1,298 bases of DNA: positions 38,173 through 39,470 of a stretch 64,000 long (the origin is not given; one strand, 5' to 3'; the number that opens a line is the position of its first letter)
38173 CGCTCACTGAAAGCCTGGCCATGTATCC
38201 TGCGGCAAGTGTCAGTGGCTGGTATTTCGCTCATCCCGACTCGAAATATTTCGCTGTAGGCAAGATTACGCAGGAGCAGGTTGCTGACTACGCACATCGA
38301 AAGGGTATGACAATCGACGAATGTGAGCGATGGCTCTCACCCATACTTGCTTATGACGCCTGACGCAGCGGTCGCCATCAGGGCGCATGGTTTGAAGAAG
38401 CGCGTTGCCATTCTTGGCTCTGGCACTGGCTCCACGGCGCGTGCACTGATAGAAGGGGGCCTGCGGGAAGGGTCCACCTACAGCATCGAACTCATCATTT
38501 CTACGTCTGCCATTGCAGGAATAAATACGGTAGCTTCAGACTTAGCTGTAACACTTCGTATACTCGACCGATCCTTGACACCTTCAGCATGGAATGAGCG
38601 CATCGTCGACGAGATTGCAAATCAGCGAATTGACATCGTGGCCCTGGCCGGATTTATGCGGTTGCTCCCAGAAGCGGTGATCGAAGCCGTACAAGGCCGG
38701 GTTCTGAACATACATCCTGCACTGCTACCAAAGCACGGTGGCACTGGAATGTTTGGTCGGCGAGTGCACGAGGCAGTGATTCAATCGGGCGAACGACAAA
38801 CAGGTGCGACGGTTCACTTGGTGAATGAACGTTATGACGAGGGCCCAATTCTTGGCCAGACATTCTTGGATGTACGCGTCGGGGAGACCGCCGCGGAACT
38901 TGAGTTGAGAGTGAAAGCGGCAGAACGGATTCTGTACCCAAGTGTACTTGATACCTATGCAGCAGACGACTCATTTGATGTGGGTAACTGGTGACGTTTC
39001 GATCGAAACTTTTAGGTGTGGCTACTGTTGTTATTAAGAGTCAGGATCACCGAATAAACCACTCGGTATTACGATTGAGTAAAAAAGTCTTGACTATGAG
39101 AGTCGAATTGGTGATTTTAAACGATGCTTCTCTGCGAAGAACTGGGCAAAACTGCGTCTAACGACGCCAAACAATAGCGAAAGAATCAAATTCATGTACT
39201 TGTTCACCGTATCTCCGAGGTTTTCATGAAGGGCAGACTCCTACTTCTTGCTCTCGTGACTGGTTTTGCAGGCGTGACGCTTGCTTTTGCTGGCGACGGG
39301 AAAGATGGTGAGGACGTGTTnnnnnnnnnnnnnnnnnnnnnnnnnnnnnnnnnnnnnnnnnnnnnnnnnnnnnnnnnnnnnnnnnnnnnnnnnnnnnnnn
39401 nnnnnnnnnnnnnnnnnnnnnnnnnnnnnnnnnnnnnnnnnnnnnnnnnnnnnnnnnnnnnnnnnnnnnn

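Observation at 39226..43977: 1583-aa T9SS cargo protein with no identifiable domain, flanked by a strong terminator and a long leader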

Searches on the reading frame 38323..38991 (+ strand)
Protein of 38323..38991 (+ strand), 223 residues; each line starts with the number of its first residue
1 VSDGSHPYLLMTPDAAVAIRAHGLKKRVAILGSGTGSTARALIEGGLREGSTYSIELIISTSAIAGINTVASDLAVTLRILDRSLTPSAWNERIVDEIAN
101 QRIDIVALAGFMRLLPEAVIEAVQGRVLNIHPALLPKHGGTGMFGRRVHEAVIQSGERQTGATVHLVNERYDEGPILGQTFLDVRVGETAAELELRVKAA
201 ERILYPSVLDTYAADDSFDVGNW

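Call 29: search_protein_families(library=pfam, proteins=[window:38323-38991:+], max_evalue=0.001)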
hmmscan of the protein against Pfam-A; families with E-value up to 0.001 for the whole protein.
window:38323-38991:+ (223 aa): 1 family
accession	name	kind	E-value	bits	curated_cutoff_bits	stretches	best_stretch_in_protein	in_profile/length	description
PF00551.24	Formyl_trans_N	-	2.7e-37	128.7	26.1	1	26-209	1-181/181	Formyl transferase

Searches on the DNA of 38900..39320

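Call 35: search_rna_families(source=window, start=38900, end=39320, threshold=evalue, max_evalue=1)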
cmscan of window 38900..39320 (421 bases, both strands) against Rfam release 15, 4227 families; matches with E-value up to 1: 0.
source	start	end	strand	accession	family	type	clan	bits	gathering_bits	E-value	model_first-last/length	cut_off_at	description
